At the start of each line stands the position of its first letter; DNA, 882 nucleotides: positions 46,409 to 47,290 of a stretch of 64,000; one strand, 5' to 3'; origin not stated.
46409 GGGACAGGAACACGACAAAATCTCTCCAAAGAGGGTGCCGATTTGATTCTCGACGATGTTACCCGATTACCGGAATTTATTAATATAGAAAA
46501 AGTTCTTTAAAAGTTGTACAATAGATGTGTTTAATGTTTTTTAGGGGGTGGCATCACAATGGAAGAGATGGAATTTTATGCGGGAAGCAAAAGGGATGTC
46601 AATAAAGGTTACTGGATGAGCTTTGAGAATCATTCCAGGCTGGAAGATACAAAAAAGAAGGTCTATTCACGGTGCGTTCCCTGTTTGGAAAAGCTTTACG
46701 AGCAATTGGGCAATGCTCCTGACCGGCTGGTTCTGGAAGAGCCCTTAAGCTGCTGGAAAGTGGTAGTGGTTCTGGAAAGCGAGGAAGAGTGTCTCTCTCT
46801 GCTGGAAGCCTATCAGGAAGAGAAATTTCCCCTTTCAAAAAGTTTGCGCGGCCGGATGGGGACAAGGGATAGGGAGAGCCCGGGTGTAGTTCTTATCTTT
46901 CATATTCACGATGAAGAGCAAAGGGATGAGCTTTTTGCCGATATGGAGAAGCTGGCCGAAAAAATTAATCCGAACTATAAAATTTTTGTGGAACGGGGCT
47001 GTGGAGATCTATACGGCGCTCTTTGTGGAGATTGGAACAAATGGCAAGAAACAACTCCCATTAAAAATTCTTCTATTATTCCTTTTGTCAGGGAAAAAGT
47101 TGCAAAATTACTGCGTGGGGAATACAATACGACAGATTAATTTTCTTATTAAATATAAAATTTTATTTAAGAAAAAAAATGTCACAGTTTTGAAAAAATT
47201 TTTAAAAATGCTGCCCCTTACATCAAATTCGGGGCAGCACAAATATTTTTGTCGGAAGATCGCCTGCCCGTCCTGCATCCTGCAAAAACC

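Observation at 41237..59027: A co-localised supply chain for prenylated FMN wrapped around four UbiD-family (de)carboxylases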

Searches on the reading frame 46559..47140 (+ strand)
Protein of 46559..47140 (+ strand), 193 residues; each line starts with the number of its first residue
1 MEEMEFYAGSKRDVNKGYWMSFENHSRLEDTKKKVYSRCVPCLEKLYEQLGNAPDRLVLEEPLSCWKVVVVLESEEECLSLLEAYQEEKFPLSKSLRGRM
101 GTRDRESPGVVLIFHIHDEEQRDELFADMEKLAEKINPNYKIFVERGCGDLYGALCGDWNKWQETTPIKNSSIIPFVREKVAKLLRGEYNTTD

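Call 3: search_protein_families(library=pfam, proteins=[window:46559-47140:+])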
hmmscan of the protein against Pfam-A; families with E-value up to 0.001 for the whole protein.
window:46559-47140:+ (193 aa): 0 families

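Call 5: search_protein_families(library=ncbifam, proteins=[window:46559-47140:+])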
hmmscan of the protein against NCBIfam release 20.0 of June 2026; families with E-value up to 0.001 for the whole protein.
window:46559-47140:+ (193 aa): 0 families

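Call 30: find_homologous_proteins(query=window:46559-47137:+, max_evalue=0.001)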
Query window:46559-47137:+ (193 aa): 52 proteins with E <= 0.001 among 115 candidates.
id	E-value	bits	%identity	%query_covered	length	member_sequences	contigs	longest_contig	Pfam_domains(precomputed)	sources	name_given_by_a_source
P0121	9.6e-120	416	94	99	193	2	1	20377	-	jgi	-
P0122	3.9e-98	345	79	97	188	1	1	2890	-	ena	-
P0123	7.1e-97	341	77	96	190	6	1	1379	-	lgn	-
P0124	1.9e-85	304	69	95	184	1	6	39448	-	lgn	-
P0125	2.8e-84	300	70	96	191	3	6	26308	-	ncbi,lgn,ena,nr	ncbi:MAG TPA: hypothetical protein GXZ24_05885 [Firmicutes bacterium]|nr:hypothetical protein [Bacil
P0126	1.8e-82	294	66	97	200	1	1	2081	-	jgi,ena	-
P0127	9.2e-80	285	62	96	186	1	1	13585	-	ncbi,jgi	jgi:hypothetical protein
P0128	3.0e-79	284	65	96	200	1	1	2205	-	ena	-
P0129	2.2e-78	281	63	96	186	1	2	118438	-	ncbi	ncbi:MAG: hypothetical protein AB1796_15555 [Bacillota bacterium]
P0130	3.5e-76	274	60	96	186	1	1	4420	-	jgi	-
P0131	8.5e-76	273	62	96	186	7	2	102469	-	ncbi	-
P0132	2.0e-75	271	59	97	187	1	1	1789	-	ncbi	-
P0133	2.3e-75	271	58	97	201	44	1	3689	-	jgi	jgi:hypothetical protein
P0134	2.4e-75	271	59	96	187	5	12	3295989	-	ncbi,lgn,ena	-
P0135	6.9e-75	270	60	96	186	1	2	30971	-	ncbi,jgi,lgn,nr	ncbi:MAG: hypothetical protein C4554_01300 [Dethiobacter sp.]|jgi:hypothetical protein|nr:MAG: hypot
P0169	5.4e-43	165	44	90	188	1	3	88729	-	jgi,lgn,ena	-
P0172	1.0e-33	135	39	89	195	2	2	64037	-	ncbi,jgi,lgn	jgi:hypothetical protein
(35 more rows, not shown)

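Call 33: search_solved_structures(query=A2, max_evalue=10)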
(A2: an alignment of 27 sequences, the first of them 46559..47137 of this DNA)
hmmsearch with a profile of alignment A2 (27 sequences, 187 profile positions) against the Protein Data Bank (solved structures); distinct sequences matched with E-value up to 10: 2.
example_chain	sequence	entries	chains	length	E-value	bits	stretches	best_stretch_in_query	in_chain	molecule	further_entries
1t5i_A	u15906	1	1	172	0.93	12.5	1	41-96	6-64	C_TERMINAL DOMAIN OF A PROBABLE ATP-DEPENDENT RNA HELICASE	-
8ec3_A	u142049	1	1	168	1.1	12.3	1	71-149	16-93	Fibronectin-binding protein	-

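Call 43: predict_structure(alignment_id=A2)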
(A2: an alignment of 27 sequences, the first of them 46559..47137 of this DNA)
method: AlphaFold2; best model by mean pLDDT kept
length: 193 residues; sequences in the alignment: 27
mean_pLDDT: 88.3   pTM: 0.83
mean pLDDT of the five models: 88.3, 87.7, 87.4, 84.1, 84.0
residues with pLDDT >= 90: 118; 70-90: 65; 50-70: 4; < 50: 6
segments of 3 or more residues with pLDDT < 50: 1-3, 191-193
pLDDT, mean of each block of 10 residues (from residue 1): 69 88 79 76 94 91 92 96 91 85 89 93 96 96 92 93 95 94 82 33
secondary structure, 60 per line:
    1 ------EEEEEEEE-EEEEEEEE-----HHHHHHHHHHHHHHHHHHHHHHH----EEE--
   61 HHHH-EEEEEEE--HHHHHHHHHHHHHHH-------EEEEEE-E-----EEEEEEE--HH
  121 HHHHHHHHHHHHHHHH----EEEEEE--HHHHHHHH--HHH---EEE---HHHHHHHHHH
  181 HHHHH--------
elements in order: E7-14 E16-23 H29-51 E56-58 H61-64 E66-72 H75-89 E97-102 E110-116 H119-136 E141-146 H149-156 E165-167 H171-185

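Call 45: fold_search(model_id=the predicted structure, library=pdb)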
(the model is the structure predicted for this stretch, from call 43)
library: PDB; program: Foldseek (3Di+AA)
matches with E <= 10: 1225; with E <= 0.001: 0
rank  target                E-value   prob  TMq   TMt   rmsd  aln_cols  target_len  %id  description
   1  2n2t_MODEL_1_A        8.2e-03  1.00  0.29  0.56   3.7        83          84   18  Solution NMR Structure of DE NOVO DESIGNED PROTEIN (FDA_60), Northeast Structural Genomics Consortium (NESG) T (released 2015-09-16)
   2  6wi5_A                9.8e-03  1.00  0.34  0.63   3.1        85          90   20  De novo designed protein Foldit4 (released 2020-04-22)
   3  7kcj_B                1.6e-02  0.92  0.34  0.37  16.0       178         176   12  The crystal structure of the translation initiation factor EIF4E5 from Leishmania major (released 2021-06-02)
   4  8rtd_P                1.7e-02  0.05  0.10  0.04  21.7       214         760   13  Stalk-Arches-IMC structure from the fully-assembled R388 type IV secretion system determined by cryo-EM. (released 2024-06-19)
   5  8rtd_V                1.9e-02  0.07  0.13  0.06  21.1       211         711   13  Stalk-Arches-IMC structure from the fully-assembled R388 type IV secretion system determined by cryo-EM. (released 2024-06-19)
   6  3j9t_b                2.2e-02  0.80  0.30  0.20  16.6       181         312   13  Yeast V-ATPase state 1 (released 2015-05-13)
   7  8rtd_h                2.2e-02  0.07  0.12  0.06  22.0       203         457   12  Stalk-Arches-IMC structure from the fully-assembled R388 type IV secretion system determined by cryo-EM. (released 2024-06-19)
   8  8rtb_B                2.4e-02  0.04  0.10  0.05  21.7       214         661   13  Extended inner membrane complex (IMC) protomer structure (TrwM/VirB3-TrwK/VirB4-TrwI/VirB6-TrwG/VirB8-TrwE/VirB10) fro (released 2024-06-19)
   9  1ysj_A                2.9e-02  0.66  0.24  0.14  13.4       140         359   13  Crystal Structure of Bacillus Subtilis YXEP Protein (APC1829), a Dinuclear Metal Binding Peptidase from M20 Family (released 2005-03-22)
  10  1ztp_C                3.1e-02  0.94  0.39  0.35   5.8       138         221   11  X-ray structure of gene product from homo sapiens Hs.433573 (released 2005-06-14)
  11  9brd_a                3.5e-02  0.69  0.29  0.09  15.7       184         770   12  Synaptic Vesicle V-ATPase with synaptophysin and SidK, State 3 (released 2024-06-26)
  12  2fpn                  3.5e-02  0.38  0.25  0.24  14.7       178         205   13  The crystal structure of the ywmB protein from Bacillus subtilis (released 2006-03-14)
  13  6wxp_C                3.7e-02  0.90  0.29  0.35   5.6       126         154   13  De novo TIM barrel-ferredoxin fold fusion homodimer with 4-glutamate centre TFD-EE (released 2020-11-25)
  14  9b8q_a                3.7e-02  0.66  0.29  0.18  15.7       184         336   12  Synaptic Vesicle V-ATPase with synaptophysin and SidK, State 3, peripheral stalks (released 2024-06-26)
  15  1ysj_B                3.7e-02  0.54  0.22  0.14  14.7       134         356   11  Crystal Structure of Bacillus Subtilis YXEP Protein (APC1829), a Dinuclear Metal Binding Peptidase from M20 Family (released 2005-03-22)
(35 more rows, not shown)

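Call 47: find_encoding_contigs(protein=P0172, flank=10000, max_places=1)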
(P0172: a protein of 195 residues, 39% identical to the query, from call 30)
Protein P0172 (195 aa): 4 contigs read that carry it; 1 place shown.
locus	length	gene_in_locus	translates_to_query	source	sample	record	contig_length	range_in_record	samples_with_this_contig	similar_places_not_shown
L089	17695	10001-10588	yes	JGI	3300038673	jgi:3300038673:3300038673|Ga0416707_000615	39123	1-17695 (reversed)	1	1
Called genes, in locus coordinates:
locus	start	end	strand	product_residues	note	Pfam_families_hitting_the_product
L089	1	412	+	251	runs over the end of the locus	PF00106:adh_short, PF08659:KR, PF13561:adh_short_C2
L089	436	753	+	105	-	-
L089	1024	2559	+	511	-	PF27448:Rph_4th, PF00391:PEP-utilizers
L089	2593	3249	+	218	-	-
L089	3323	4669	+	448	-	PF00501:AMP-binding (weak), PF14535:AMP-binding_C_2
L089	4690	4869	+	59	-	-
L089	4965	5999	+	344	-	PF01326:PPDK_N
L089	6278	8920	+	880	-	PF00111:Fer2, PF13085:Fer2_3 (weak), PF01799:Fer2_2, PF01315:Ald_Xan_dh_C, PF02738:MoCoBD_1, PF20256:MoCoBD_2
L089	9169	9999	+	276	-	PF01937:ARMT1-like_dom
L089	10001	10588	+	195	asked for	-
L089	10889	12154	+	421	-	PF06792:UPF0261, PF23189:UPF0261_C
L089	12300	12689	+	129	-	PF01042:Ribonuc_L-PSP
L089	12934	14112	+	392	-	PF00072:Response_reg, PF13487:HD_5, PF01966:HD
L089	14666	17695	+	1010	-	?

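Call 48: find_encoding_contigs(protein=P0169, flank=10000, max_places=1)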
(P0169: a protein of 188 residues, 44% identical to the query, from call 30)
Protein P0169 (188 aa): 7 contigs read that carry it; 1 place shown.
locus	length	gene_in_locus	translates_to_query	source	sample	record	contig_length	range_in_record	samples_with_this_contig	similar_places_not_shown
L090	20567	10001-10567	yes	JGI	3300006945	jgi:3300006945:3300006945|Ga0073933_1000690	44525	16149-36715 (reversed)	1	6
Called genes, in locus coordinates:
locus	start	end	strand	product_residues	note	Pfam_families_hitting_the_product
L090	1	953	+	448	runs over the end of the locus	PF02310:B12-binding, PF19864:Radical_SAM_N2 (weak), PF04055:Radical_SAM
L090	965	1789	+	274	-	PF01578:Cytochrom_C_asm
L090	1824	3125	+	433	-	PF05201:GlutR_N, PF01488:Shikimate_DH, PF00745:GlutR_dimer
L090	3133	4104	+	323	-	PF01087:GalP_UDP_transf, PF16285:DUF4931_N (weak), PF16268:DUF4921, PF02744:GalP_UDP_tr_C (weak)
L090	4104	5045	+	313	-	PF01379:Porphobil_deam, PF03900:Porphobil_deamC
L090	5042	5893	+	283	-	PF02602:HEM4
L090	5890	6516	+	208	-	PF00702:Hydrolase, PF13419:HAD_2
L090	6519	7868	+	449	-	PF00756:Esterase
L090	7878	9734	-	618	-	PF13435:Cytochrome_C554 (faint), PF14522:Cytochrome_C7 (faint), PF14537:Cytochrom_c3_2 (faint)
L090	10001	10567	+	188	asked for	-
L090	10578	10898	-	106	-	PF01982:CTP-dep_RFKase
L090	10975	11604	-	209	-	PF02441:Flavoprotein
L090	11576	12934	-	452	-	PF20695:UbiD_N, PF01977:UbiD, PF20696:UbiD_C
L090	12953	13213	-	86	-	PF09662:Phenyl_P_gamma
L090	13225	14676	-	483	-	PF20695:UbiD_N, PF01977:UbiD, PF20696:UbiD_C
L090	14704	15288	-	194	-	PF08282:Hydrolase_3 (weak)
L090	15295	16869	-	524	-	PF00501:AMP-binding, PF13193:AMP-binding_C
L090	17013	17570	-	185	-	PF08282:Hydrolase_3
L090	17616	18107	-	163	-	PF01613:Flavin_Reduct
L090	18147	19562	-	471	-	PF20695:UbiD_N, PF01977:UbiD, PF20696:UbiD_C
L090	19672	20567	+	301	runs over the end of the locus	PF00126:HTH_1, PF03466:LysR_substrate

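Call 49: find_related_loci(query=A2, collection=genome_contigs, flank=10000)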
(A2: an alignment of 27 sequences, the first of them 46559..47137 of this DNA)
Query A2 (193 aa) in genome_contigs; peptide patterns used: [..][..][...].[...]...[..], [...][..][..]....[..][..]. (x = any residue, [..] = any of these).
76 stretches matched a pattern; 40 encode a relative of the query (tblastn E <= 1e-3); 40 distinct loci.
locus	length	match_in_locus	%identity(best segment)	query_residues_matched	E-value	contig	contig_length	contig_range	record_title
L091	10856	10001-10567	79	4-192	2e-96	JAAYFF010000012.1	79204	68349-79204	MAG: Bacillota bacterium isolate AS07pgkLD_49 24711_AS07, whole genome shotgun sequence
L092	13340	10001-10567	70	5-189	9e-90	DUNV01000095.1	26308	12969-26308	MAG TPA_asm: Bacillota bacterium isolate AS08sgBPME_113 211493_AS08, whole genome shotgun sequence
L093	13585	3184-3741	62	4-189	2e-84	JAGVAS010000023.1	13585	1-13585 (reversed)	MAG: Desulfovibrio sp. isolate DeMMO6_36 c_000000102478, whole genome shotgun sequence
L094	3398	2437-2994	63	4-189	2e-82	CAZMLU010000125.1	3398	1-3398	MAG TPA_asm: uncultured Desulfovibrionaceae bacterium isolate binchicken_co32_435 genome assembly, contig: NODE_53020_le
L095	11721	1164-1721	60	4-189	6e-81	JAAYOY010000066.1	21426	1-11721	MAG: Bacillota bacterium isolate AS22ysBPME_12 34587_AS22, whole genome shotgun sequence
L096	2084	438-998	59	4-190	2e-83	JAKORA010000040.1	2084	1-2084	MAG: Bacillota bacterium isolate all_maxbin.237 k201_224276, whole genome shotgun sequence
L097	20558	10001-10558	60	4-189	2e-80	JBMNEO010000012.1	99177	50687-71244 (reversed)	MAG: Dethiobacteria bacterium isolate SBF912LR0HQ0054 contig_6523, whole genome shotgun sequence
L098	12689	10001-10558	60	4-189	1e-79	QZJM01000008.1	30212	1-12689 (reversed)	MAG: Dethiobacter sp. isolate SURF_39 Ga0104751_1002268, whole genome shotgun sequence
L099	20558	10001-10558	62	4-189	5e-80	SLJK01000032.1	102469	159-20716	MAG: Syntrophomonadaceae bacterium isolate CSSed165cm_235 CSSed16-5cm-62, whole genome shotgun sequence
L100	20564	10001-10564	63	2-189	2e-79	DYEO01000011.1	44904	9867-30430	MAG TPA_asm: Dethiobacter sp. isolate Tomsk_51_21 Tomsk_k141_12615, whole genome shotgun sequence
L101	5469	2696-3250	62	4-189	3e-79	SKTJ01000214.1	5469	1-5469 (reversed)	MAG: Syntrophomonadaceae bacterium isolate CSSed162cmA_56 CSSed16-2cmA-75222, whole genome shotgun sequence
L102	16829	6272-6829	58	4-189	9e-79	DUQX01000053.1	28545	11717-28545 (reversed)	MAG TPA_asm: Bacillota bacterium isolate AS08sgBPME_442 107066_AS08, whole genome shotgun sequence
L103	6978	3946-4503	59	4-189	2e-77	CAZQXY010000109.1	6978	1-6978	MAG TPA_asm: uncultured Desulfovibrionaceae bacterium isolate binchicken_co39_542 genome assembly, contig: NODE_23827_le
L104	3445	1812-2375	58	2-189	1e-77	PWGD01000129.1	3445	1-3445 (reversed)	MAG: Syntrophomonadaceae bacterium isolate T1Sed10_2 T1-Sed10-C38773, whole genome shotgun sequence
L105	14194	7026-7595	58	1-190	5e-77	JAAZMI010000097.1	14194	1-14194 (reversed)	MAG: Bacillota bacterium isolate AS23ysBPME_345 79091_AS23, whole genome shotgun sequence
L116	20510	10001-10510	40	15-185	6e-39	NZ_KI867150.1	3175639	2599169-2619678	Syntrophorhabdus aromaticivorans UI SynarDRAFT_SAI.2, whole genome shotgun sequence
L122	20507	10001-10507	39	16-185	4e-36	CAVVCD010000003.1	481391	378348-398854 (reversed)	MAG: uncultured delta proteobacterium isolate MFD02809.bin.1.75 genome assembly, contig: contig_114494, whole genome sho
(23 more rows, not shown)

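Call 52: search_protein_families(library=ncbifam, proteins=[L090:17616-18107:-, L090:10578-10898:-, L089:9169-9999:+], max_evalue=0.01)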
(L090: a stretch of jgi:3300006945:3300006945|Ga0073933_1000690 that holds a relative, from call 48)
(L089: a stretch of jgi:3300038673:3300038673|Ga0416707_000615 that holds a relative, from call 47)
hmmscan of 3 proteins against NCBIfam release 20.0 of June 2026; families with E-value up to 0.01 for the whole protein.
L090:17616-18107:- (163 aa): 8 families
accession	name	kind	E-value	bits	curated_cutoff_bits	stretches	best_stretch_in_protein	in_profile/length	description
NF045919.1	HphnlacHdxRed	equivalog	2.4e-13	49.9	340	1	16-152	21-152/309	p-hydroxyphenylacetate 3-hydroxylase reductase component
NF042921.1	HpaC_Thermus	equivalog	3e-13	50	200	1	12-158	12-149/150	4-hydroxyphenylacetate 3-monooxygenase reductase subunit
NF045733.1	StyMonoxStyB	equivalog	2.4e-11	43.8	200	1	30-157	30-148/150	styrene monooxygenase NADH-dependent flavin reductase subunit StyB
TIGR02296.1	HpaC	equivalog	3.1e-11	43.5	205.95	1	24-156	21-151/154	4-hydroxyphenylacetate 3-monooxygenase, reductase component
NF045630.1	monooxsub_HsaB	equivalog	1.1e-09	38.4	230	1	13-157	18-158/186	3-hydroxy-9,10-secoandrosta-1,3,5(10)-triene-9,17-dione monooxygenase reductase subunit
NF052639.1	FlvnRedFerAPor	equivalog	1.2e-09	38.1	260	1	16-157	18-154/158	flavin reductase FerA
TIGR03615.1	RutF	equivalog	3.2e-08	33.7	254.75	1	21-157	22-155/156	NADH-dependent FMN reductase RutF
NF012030.0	PRK15486.1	equivalog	0.0025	17.6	315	1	16-156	21-160/170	4-hydroxyphenylacetate 3-monooxygenase reductase subunit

L090:10578-10898:- (106 aa): 2 families
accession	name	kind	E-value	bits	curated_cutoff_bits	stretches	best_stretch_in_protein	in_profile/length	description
NF010762.0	PRK14165.1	equivalog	5.8e-16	58.5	279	1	2-101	119-219/224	winged helix-turn-helix domain-containing protein/riboflavin kinase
NF040694.1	ribK_Meth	equivalog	1.2e-09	38.3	168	1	3-98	30-126/127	CTP-dependent riboflavin kinase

L089:9169-9999:+ (276 aa): 2 families
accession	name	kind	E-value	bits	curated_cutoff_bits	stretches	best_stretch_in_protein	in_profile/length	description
NF040824.1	damage_ctl_Phtase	equivalog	8.8e-39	133.7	440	1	33-273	45-281/282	damage-control phosphatase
NF041594.1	dam_ctlPhtase_Archglob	equivalog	5.2e-36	124.5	500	1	9-272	22-283/287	damage-control phosphatase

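Call 66: search_protein_families(library=pfam, proteins=[L122:5336-8404:-, L122:8684-9610:-, L122:8975-9652:+, L122:10611-11159:+, L122:11466-12599:+, L122:12644-14191:+, L122:14401-15990:+])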
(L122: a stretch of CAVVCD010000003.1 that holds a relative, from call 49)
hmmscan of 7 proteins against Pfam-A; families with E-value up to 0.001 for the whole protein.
L122:5336-8404:- (1022 aa): 21 families
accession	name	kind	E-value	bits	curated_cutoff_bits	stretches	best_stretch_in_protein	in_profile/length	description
PF07992.20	Pyr_redox_2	-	7.1e-24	85.2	26.1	2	20-431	3-288/291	Pyridine nucleotide-disulphide oxidoreductase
PF00037.32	Fer4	-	1.2e-14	53.8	21.1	3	114-132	2-20/24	4Fe-4S binding domain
PF12831.13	FAD_oxidored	-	1.7e-14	54.4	27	2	608-662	3-60/416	FAD dependent oxidoreductase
PF13450.12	NAD_binding_8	-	3.6e-14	53.2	21.9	2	609-646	1-38/68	NAD(P)-binding Rossmann-like domain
PF12838.12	Fer4_7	-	1e-10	42.3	27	1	959-1004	1-52/52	4Fe-4S dicluster domain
PF14697.11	Fer4_21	-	8.6e-09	35.9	35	1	954-1001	2-52/59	4Fe-4S dicluster domain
PF00890.30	FAD_binding_2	-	1.1e-08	35.1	20.4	1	607-641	2-36/414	FAD binding domain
PF03486.20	HI0933_like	-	2.8e-08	34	50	0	607-640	3-36/244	HI0933-like protein Rossmann domain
PF12837.12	Fer4_6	-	1.2e-07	31.8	25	2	115-133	4-22/24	4Fe-4S binding domain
PF01262.27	AlaDh_PNT_C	-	1.3e-07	31.7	23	0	18-81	29-89/214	Alanine dehydrogenase/PNT, C-terminal domain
PF13738.12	Pyr_redox_3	-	2e-07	31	30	0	16-110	163-251/305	Pyridine nucleotide-disulphide oxidoreductase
PF01134.28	GIDA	-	2.5e-07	30.5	22.1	0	608-642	3-38/391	Glucose inhibited division protein A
PF13237.11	Fer4_10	-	8.2e-07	29.3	25.5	2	956-1000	5-52/53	4Fe-4S dicluster domain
PF01266.30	DAO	-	9.4e-07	29.1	27.9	1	608-641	3-37/353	FAD dependent oxidoreductase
PF00070.33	Pyr_redox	-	6.1e-06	27.1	22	0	607-640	2-35/82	Pyridine nucleotide-disulphide oxidoreductase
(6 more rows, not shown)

L122:8684-9610:- (308 aa): 9 families
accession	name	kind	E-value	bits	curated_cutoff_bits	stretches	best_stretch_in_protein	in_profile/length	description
PF02754.22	CCG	-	5.4e-19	68.5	20.6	1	146-231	2-85/85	Cysteine-rich domain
PF13183.11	Fer4_8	-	6.5e-11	43.1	27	1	23-81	3-68/68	4Fe-4S dicluster domain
PF13187.11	Fer4_9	-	4.1e-09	36.8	27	1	25-80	2-50/52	4Fe-4S dicluster domain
PF13534.11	Fer4_17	-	6e-09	36.8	22.2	1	24-81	1-60/61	4Fe-4S dicluster domain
PF12838.12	Fer4_7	-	1.6e-07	32.1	27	1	24-81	1-52/52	4Fe-4S dicluster domain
PF13237.11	Fer4_10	-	6.9e-06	26.3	25.5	1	23-78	7-53/53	4Fe-4S dicluster domain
PF13484.11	Fer4_16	-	1.9e-05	25.8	30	0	21-38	49-66/66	4Fe-4S double cluster binding domain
PF14697.11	Fer4_21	-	0.00012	22.6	35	1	24-79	7-53/59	4Fe-4S dicluster domain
PF12800.12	Fer4_4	-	0.00093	19.8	24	0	24-36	3-15/17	4Fe-4S binding domain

L122:8975-9652:+ (225 aa): 0 families

L122:10611-11159:+ (182 aa): 1 family
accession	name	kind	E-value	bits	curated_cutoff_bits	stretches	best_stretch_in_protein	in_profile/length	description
PF00300.27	His_Phos_1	-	8.7e-14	52.1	21.7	1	32-95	1-71/194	Histidine phosphatase superfamily (branch 1)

L122:11466-12599:+ (377 aa): 1 family
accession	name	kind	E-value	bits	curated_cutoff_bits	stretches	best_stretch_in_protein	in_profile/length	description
PF07690.21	MFS_1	-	5.8e-35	121.3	33.4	1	6-335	8-347/347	Major Facilitator Superfamily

L122:12644-14191:+ (515 aa): 1 family
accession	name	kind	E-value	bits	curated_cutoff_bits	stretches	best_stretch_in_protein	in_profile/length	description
PF03092.22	BT1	-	1.7e-16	60.4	22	1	39-479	2-380/432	BT1 family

L122:14401-15990:+ (529 aa): 3 families
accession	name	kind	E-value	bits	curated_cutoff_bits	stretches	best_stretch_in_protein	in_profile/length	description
PF17767.7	NAPRTase_N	-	1.1e-36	126.4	32.6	1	12-138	1-125/125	Nicotinate phosphoribosyltransferase (NAPRTase) N-terminal domain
PF17956.6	NAPRTase_C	-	4.5e-31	108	23.3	1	406-513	1-109/111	Nicotinate phosphoribosyltransferase C-terminal domain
PF02749.22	QRPTase_N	-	5.6e-05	23.7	27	0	100-137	42-78/82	Quinolinate phosphoribosyl transferase, N-terminal domain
